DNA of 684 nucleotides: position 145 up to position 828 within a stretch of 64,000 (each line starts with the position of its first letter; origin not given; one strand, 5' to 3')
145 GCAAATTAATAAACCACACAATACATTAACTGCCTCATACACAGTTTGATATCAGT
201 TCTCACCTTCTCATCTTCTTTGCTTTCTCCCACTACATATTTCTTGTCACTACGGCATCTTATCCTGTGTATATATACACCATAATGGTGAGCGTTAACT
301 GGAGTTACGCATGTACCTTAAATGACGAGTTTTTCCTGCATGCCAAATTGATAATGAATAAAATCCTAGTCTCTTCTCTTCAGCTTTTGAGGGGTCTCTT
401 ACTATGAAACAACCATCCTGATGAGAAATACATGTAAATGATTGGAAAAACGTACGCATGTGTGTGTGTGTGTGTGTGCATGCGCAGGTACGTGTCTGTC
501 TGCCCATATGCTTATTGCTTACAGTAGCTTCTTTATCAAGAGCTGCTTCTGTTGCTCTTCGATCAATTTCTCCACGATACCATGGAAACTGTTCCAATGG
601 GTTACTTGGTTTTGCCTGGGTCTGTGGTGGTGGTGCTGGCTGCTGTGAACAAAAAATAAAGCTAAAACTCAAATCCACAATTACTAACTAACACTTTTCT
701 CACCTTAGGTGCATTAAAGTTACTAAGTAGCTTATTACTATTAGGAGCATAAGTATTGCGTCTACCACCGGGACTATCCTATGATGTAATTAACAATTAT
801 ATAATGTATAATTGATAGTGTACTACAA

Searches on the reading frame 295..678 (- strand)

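Call 73: search_protein_families(library=pfam, proteins=[window:295-678:-], max_evalue=0.001)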
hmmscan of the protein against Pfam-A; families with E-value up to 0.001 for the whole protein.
window:295-678:- (127 aa): 1 family
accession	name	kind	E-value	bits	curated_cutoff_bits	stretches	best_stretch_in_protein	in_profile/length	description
PF00017.30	SH2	-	0.00017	22.1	21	0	86-125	19-54/77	SH2 domain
